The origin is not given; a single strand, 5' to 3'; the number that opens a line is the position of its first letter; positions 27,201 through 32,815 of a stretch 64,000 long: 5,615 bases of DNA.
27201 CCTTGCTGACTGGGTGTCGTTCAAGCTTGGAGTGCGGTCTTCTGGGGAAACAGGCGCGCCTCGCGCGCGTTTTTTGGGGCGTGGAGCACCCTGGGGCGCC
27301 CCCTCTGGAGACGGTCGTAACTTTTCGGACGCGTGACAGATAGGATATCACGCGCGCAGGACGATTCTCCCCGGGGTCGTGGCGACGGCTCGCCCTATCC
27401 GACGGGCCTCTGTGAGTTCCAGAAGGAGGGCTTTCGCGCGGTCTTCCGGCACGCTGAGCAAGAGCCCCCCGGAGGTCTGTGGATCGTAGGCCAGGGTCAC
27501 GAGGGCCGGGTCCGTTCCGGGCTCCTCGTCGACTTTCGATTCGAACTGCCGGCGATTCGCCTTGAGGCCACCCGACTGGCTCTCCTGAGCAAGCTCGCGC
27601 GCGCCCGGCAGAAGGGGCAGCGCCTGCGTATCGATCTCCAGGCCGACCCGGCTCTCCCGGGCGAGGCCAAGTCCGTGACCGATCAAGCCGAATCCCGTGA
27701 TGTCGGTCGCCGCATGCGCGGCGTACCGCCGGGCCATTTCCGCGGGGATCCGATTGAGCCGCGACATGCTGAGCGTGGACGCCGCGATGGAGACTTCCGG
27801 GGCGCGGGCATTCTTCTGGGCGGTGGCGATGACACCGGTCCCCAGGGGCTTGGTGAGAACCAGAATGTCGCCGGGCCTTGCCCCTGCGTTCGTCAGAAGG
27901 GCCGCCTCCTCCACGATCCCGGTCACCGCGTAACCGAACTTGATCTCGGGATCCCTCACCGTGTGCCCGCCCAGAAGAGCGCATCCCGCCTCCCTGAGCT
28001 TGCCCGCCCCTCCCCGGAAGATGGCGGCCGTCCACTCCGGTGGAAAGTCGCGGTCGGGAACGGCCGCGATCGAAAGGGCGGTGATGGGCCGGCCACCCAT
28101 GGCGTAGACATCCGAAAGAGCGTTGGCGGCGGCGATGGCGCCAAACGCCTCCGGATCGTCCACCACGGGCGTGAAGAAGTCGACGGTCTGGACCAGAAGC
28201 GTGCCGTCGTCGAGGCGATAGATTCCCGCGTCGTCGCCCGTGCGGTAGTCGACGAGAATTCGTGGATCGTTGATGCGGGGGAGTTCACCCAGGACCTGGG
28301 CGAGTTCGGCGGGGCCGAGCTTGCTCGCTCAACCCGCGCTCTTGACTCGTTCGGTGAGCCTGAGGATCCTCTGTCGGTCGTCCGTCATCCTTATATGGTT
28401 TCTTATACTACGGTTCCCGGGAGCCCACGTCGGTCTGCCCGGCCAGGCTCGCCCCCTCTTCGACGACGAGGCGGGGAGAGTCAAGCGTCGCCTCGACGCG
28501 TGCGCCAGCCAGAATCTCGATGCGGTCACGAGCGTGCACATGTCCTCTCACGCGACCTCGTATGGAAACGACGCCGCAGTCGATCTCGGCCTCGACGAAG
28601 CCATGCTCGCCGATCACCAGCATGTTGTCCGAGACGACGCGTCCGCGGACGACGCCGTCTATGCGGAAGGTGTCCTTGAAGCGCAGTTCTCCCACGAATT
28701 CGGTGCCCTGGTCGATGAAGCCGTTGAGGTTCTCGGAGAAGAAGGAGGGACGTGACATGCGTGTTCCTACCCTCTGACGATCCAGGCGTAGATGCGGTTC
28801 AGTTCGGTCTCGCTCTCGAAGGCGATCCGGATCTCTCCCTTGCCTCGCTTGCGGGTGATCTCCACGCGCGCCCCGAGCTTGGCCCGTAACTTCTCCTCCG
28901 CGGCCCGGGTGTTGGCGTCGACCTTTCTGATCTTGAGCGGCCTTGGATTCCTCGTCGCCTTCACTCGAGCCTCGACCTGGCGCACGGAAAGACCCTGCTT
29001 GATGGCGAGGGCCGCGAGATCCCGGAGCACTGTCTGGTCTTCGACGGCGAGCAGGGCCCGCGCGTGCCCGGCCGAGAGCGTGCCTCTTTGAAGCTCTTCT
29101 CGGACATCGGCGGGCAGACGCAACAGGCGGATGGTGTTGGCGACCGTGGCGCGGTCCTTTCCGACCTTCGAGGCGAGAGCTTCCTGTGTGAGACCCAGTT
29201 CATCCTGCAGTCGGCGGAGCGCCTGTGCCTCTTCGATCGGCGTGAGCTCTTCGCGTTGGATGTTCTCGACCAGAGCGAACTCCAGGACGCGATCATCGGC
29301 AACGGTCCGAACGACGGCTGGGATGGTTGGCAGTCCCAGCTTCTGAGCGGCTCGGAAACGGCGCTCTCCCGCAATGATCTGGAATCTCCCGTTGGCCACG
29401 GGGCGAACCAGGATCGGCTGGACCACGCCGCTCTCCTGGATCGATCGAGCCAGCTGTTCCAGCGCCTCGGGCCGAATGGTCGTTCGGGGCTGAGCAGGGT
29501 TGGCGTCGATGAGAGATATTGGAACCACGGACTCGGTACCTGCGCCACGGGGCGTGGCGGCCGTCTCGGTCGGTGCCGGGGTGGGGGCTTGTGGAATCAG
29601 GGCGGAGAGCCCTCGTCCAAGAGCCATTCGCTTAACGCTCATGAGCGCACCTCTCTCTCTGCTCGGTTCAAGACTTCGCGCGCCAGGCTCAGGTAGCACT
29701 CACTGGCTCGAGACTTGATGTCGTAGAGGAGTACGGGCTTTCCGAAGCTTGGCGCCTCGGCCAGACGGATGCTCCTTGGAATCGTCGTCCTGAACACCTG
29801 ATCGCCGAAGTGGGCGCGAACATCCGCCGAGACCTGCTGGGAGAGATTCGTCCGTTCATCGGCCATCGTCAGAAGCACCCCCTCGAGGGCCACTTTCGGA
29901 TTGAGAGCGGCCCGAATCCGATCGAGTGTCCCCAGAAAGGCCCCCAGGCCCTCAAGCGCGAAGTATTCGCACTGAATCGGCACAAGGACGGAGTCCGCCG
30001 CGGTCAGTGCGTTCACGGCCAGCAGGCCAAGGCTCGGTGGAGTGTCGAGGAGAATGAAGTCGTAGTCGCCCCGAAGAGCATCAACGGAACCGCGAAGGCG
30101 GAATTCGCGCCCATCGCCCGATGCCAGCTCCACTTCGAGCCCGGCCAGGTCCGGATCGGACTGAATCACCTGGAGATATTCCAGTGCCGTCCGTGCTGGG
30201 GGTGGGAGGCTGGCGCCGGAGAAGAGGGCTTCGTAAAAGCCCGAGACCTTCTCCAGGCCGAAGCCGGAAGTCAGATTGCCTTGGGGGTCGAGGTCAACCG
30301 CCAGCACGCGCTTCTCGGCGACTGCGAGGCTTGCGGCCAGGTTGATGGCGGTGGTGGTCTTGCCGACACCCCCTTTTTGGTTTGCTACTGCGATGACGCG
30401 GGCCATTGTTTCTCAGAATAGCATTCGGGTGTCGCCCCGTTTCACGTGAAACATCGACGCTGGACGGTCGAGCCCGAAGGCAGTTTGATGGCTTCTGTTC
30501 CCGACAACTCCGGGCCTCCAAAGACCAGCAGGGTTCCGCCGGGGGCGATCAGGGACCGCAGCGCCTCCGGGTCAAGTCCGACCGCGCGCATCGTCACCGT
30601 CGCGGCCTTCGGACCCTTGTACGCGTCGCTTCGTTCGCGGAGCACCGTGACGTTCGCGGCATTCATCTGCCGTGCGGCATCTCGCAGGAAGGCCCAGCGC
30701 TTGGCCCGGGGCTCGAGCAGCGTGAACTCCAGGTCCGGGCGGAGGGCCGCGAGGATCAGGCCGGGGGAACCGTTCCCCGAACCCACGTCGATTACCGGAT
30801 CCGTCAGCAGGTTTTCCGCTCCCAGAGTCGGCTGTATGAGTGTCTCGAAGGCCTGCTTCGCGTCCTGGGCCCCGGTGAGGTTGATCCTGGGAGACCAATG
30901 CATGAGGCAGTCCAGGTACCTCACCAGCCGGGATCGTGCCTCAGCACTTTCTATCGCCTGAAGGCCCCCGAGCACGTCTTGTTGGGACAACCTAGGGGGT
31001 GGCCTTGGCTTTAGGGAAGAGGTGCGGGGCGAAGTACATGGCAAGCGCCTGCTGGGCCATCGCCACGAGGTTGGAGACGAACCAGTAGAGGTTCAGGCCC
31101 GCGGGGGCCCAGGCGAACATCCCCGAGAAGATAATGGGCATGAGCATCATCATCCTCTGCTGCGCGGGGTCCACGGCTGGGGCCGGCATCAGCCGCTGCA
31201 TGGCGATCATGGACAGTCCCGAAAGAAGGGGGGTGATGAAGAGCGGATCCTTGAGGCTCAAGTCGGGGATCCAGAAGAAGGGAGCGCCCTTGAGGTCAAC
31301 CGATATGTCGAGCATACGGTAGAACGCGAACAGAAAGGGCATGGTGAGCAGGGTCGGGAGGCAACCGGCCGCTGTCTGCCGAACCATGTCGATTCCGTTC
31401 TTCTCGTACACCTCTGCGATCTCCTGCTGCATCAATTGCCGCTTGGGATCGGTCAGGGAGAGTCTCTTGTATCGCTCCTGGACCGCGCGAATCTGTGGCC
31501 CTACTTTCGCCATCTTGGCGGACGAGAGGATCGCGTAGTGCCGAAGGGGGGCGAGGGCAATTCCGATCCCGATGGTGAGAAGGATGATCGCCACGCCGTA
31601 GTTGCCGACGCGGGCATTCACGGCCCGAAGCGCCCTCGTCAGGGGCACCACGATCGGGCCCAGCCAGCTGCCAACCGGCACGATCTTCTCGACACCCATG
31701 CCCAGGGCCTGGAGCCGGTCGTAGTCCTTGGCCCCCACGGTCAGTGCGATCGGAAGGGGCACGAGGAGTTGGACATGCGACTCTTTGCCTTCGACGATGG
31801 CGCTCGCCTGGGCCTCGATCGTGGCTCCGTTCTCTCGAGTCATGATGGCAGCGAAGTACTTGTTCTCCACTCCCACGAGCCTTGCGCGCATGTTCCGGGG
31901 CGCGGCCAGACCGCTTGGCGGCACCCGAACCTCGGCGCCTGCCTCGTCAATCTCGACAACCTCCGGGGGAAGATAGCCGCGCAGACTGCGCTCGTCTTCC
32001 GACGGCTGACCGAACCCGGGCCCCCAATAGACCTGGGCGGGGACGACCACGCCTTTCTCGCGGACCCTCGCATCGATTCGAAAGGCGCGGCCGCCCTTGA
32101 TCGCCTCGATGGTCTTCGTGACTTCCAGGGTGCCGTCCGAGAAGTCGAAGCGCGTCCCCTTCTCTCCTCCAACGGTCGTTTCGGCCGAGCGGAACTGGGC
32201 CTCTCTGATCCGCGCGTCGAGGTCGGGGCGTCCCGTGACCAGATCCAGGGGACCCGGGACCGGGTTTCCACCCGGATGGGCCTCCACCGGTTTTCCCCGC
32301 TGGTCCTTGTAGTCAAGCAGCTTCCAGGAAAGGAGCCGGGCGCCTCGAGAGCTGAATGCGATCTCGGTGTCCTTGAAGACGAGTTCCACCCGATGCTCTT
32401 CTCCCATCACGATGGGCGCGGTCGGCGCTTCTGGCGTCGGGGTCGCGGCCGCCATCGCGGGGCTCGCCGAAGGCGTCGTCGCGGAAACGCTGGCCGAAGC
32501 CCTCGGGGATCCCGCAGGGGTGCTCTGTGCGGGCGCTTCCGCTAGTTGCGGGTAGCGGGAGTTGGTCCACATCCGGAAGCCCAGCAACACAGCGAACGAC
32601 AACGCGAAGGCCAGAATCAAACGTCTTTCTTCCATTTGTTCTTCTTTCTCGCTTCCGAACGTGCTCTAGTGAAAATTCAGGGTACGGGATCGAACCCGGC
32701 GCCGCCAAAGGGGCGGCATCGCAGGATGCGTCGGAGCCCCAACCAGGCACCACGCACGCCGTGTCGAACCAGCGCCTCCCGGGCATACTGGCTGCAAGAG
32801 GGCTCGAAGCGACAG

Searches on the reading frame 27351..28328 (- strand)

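Call 13: search_protein_families(library=pfam, proteins=[window:27351-28328:-], max_evalue=0.0001)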
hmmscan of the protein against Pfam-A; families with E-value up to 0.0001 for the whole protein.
window:27351-28328:- (326 aa): 2 families
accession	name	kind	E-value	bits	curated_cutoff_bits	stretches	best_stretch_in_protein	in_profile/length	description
PF00586.29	AIRS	-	6e-28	97.9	24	1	31-139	1-112/112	AIR synthase related protein, N-terminal domain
PF02769.27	AIRS_C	-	9e-14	52.4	23.1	1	151-321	1-152/156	AIR synthase related protein, C-terminal domain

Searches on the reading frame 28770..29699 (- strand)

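Call 14: search_protein_families(library=pfam, proteins=[window:28770-29699:-], max_evalue=0.0001)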
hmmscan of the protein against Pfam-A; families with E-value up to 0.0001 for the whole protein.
window:28770-29699:- (310 aa): 3 families
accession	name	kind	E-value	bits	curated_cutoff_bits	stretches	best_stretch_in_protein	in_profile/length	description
PF02195.25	ParB_N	-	2.1e-34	117.9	26.3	1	59-148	6-95/95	ParB N-terminal domain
PF17762.8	HTH_ParB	-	2.2e-33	114.9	22.6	1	150-249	1-100/102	ParB HTH domain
PF23552.2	ParB_C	-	3e-09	36.6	23.8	1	261-307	2-49/50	ParB dimerisation domain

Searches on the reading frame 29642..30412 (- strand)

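Call 14: search_protein_families(library=pfam, proteins=[window:29642-30412:-], max_evalue=0.0001)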
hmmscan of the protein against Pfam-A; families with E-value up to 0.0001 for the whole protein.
window:29642-30412:- (257 aa): 7 families
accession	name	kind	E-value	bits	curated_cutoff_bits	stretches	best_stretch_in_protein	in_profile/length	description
PF13614.12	AAA_31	-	8e-55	185.9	27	1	5-174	2-175/177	AAA domain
PF01656.29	CbiA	-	2e-27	96.1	25.4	1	7-227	1-125/125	CobQ/CobB/MinD/ParA nucleotide binding domain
PF09140.17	MipZ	-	5.8e-13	49.2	20.7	1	5-154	1-137/262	ATPase MipZ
PF06564.18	CBP_BcsQ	-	1.3e-10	41.7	21.3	1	6-245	3-231/234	Cellulose biosynthesis protein BcsQ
PF10609.15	ParA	-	1.5e-10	41.4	27.1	1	4-45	3-44/246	NUBPL iron-transfer P-loop NTPase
PF02374.21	ArsA_ATPase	-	3.7e-07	30.1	24.3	1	12-53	8-49/305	Anion-transporting ATPase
PF00142.24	Fer4_NifH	-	8.9e-07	29.1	25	1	12-48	7-43/271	4Fe-4S iron sulfur cluster binding proteins, NifH/frxC family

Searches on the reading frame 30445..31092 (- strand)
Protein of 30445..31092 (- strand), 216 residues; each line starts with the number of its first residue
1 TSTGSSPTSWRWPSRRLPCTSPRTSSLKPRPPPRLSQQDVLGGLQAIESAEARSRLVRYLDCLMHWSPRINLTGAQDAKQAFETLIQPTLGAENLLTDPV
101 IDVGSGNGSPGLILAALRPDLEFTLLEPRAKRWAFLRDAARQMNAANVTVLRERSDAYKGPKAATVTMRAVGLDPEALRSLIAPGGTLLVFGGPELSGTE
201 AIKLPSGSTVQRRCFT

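Call 14: search_protein_families(library=pfam, proteins=[window:30445-31092:-], max_evalue=0.0001)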
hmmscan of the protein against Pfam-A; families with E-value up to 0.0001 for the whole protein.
window:30445-31092:- (216 aa): 1 family
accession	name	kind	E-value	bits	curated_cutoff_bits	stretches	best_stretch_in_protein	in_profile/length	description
PF02527.21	GidB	-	1.9e-26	93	27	1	55-189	4-145/184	rRNA small subunit methyltransferase G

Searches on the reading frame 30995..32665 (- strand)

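Call 14: search_protein_families(library=pfam, proteins=[window:30995-32665:-], max_evalue=0.0001)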
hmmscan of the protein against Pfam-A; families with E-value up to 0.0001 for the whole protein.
window:30995-32665:- (557 aa): 1 family
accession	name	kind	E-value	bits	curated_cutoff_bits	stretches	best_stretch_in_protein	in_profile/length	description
PF02096.25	60KD_IMP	-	8.3e-44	149.9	35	1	356-542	1-161/163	60Kd inner membrane protein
